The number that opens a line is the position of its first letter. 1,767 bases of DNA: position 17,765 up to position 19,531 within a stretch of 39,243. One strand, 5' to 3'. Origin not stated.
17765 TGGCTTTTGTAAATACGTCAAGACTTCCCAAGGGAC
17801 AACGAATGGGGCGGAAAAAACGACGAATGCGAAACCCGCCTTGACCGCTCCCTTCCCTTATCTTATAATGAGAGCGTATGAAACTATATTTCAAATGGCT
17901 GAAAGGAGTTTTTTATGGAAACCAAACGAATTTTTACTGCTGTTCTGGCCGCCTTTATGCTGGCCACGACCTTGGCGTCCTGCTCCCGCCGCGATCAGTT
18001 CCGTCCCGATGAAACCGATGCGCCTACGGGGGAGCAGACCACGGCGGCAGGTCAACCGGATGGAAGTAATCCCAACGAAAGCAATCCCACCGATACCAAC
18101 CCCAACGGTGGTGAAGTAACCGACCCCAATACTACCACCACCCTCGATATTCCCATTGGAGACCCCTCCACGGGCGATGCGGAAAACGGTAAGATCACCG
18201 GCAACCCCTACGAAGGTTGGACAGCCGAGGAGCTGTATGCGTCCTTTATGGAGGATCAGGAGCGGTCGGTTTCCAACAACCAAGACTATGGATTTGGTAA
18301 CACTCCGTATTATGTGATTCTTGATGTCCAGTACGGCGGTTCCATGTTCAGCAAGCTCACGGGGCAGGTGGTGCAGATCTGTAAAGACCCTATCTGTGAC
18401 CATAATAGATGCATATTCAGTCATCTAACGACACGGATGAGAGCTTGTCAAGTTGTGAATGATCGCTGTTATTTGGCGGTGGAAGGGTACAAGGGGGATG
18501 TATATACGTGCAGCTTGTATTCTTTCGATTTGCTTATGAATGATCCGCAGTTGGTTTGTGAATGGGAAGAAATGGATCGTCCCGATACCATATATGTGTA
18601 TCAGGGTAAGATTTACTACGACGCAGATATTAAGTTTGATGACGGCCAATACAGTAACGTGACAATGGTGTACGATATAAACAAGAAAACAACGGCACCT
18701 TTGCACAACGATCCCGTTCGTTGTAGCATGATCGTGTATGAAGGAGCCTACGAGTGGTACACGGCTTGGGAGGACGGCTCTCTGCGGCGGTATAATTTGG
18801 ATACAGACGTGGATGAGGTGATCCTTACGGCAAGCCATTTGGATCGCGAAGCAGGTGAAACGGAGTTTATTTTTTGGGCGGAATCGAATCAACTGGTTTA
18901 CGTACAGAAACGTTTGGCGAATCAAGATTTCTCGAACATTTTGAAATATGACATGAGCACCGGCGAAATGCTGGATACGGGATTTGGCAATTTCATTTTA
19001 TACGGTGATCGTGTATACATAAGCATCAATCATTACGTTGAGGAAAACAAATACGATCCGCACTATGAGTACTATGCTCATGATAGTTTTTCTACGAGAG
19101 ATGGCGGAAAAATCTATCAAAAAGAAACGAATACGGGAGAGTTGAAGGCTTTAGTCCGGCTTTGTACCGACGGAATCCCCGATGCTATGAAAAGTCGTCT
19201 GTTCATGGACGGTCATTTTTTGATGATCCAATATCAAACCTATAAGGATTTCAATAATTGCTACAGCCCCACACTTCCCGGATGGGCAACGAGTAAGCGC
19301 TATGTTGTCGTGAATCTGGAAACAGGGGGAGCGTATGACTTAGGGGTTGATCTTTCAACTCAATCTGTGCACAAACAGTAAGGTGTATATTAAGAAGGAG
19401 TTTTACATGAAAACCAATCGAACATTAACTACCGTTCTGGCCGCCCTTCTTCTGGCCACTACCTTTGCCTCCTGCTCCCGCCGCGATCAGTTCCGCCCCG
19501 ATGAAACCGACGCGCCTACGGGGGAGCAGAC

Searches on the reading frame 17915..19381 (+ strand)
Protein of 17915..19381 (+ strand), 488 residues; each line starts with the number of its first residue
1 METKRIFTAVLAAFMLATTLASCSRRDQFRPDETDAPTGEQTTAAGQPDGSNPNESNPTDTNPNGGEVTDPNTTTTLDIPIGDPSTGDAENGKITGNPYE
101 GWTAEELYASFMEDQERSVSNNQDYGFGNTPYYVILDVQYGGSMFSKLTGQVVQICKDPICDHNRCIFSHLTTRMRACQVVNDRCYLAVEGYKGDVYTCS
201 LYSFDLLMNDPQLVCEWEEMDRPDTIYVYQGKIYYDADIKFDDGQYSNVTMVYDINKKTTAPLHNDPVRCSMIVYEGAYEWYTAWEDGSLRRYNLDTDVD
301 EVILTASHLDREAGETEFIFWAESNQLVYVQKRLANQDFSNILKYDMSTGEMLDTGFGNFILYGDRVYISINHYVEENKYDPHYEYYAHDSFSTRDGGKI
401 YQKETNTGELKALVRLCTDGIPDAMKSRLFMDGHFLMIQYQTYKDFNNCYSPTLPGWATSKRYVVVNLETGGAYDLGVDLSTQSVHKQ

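Call 7: search_protein_families(library=pfam, proteins=[window:17915-19381:+], max_evalue=0.1)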
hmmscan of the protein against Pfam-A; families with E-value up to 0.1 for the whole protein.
window:17915-19381:+ (488 aa): 0 families

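Call 8: search_protein_families(library=ncbifam, proteins=[window:17915-19381:+], max_evalue=0.1)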
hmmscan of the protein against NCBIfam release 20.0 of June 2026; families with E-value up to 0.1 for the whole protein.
window:17915-19381:+ (488 aa): 1 family
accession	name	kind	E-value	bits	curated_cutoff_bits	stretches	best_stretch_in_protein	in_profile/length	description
NF050125.1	ChrA_rel_RiPP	equivalog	0.094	13.5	40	0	4-44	5-44/56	chryseobasin-related MNIO class RiPP peptide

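Call 58: find_homologous_proteins(query=A7, max_evalue=0.00001)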
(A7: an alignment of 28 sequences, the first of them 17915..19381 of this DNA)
Query A7 (28 sequences) (488 aa, profile of the alignment): 62 proteins with E <= 0.00001 among 4101 candidates.
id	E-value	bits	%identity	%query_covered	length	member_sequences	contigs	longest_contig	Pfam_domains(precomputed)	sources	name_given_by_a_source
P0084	1.9e-183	629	66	100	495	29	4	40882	-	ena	-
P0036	1.8e-182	626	59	98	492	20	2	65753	-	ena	-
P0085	8.5e-182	623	63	99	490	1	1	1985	-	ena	-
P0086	1.9e-179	616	64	99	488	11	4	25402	-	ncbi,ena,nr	ncbi:MAG: hypothetical protein IJ363_12080 [Clostridia bacterium]|nr:hypothetical protein [Clostridi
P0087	7.6e-179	614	64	100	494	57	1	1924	-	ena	-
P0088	3.7e-178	611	66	100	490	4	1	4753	-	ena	-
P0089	4.2e-178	611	62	99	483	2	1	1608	-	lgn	-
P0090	5.2e-178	611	66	100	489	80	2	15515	-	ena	-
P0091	1.2e-177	610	60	98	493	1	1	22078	-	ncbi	-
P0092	1.6e-177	609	93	100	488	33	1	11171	-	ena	-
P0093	2.2e-177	609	64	100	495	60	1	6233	-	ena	-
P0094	2.6e-177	609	64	95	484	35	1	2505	-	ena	-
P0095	6.8e-177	607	62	99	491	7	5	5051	-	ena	-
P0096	8.3e-177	607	61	100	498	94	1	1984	-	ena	-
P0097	1.1e-176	607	66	100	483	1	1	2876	-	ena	-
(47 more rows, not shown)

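Call 68: predict_structure(alignment_id=A7)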
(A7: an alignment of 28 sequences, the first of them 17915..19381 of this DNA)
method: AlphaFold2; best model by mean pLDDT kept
length: 488 residues; sequences in the alignment: 28
mean_pLDDT: 79.4   pTM: 0.75
mean pLDDT of the five models: 79.4, 79.2, 79.1, 77.5, 76.5
residues with pLDDT >= 90: 228; 70-90: 152; 50-70: 32; < 50: 76
segments of 3 or more residues with pLDDT < 50: 22-91, 485-488
pLDDT, mean of each block of 10 residues (from residue 1): 64 68 44 36 28 30 28 29 34 75 93 74 78 93 93 92 91 90 94 93 96 94 91 94 93 96 92 92 96 96 96 95 89 92 93 85 83 89 87 83 85 87 89 89 86 70 87 81 49
secondary structure, 60 per line:
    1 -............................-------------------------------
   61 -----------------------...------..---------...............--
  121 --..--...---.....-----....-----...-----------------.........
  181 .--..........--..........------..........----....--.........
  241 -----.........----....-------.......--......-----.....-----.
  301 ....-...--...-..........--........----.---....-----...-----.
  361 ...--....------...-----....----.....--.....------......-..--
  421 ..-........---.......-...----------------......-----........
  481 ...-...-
elements in order: H2-29 H104-117 E127-129 E133-137 E143-146 E152-154 E172-181 E184-193 E196-205 E212-218 E226-229 E232-240 E246-254 E259-262 E270-276 E279-284 E290-294 E300-304 E315-324 E327-334 E343-346 E352-354 E360-363 E366-369 H384-387 H392-396 E399-403 E410-415 E424-431 E435-441 E462-467 E473-479 H480-483

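Call 72: fold_search(model_id=the predicted structure, library=pdb)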
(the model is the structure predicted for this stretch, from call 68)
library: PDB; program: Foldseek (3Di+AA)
matches with E <= 10: 1407; with E <= 0.001: 588
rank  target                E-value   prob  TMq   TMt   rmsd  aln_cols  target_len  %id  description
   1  8pjy                  9.6e-10  1.00  0.32  0.48   9.0       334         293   13  Crystal structure of the computationally designed SAKe6EEref protein (released 2024-07-10)
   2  8pjr                  6.2e-09  1.00  0.31  0.48   8.0       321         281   14  Crystal structure of the SAKe6AC-LB protein (released 2024-07-10)
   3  7onc                  6.8e-09  1.00  0.32  0.49   7.4       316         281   14  Crystal structure of the computationally designed SAKe6BE protein (released 2022-12-14)
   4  7cqy_B                6.8e-09  1.00  0.35  0.38  12.1       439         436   12  Tetrathionate hydrolase from Acidithiobacillus ferrooxidans mutant - D325N (released 2021-01-27)
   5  7opu                  7.6e-09  1.00  0.32  0.48   7.6       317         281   13  Self-assembled crystal structure of the computationally designed SAKe6BE-3HH protein (released 2022-12-14)
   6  7pvp                  1.0e-08  1.00  0.31  0.46   7.8       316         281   16  Crystal structure of the SAKe6BC designer protein (released 2023-01-18)
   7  8pjx                  3.2e-08  1.00  0.32  0.49   8.3       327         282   12  Crystal structure of the computationally designed SAKe6FR protein (released 2024-07-10)
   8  8pjz_A                3.2e-08  1.00  0.32  0.48   9.1       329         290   12  Crystal structure of the computationally designed SAKe6EEtal protein (released 2024-07-10)
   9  6l8a_D                3.7e-08  1.00  0.38  0.40  11.5       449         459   11  Tetrathionate hydrolase from Acidithiobacillus ferrooxidans (released 2020-11-11)
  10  7q58                  4.4e-08  1.00  0.32  0.49   7.3       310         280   15  Crystal structure of the SAKe6BR designer protein (released 2023-02-22)
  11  3s25                  5.1e-08  1.00  0.41  0.62   9.3       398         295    8  Crystal structure of a 7-bladed beta-propeller-like protein (EUBREC_1955) from Eubacterium rectale ATCC 33656 at 1.88 A  (released 2011-06-08)
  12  7op4                  6.0e-08  1.00  0.31  0.48   6.7       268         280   17  Crystal structure of the computationally designed SAKe6BE-3HH protein (released 2022-12-14)
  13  6hrl_A                7.9e-08  1.00  0.32  0.49   7.3       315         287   13  Crystal structure of the Kelch domain of human KLHL17 (released 2018-10-17)
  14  7cqy_C                8.7e-08  1.00  0.35  0.40  11.7       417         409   11  Tetrathionate hydrolase from Acidithiobacillus ferrooxidans mutant - D325N (released 2021-01-27)
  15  6ttk_D                1.3e-07  1.00  0.31  0.47   6.9       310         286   13  Crystal structure of the kelch domain of human KLHL12 in complex with DVL1 peptide (released 2020-02-12)
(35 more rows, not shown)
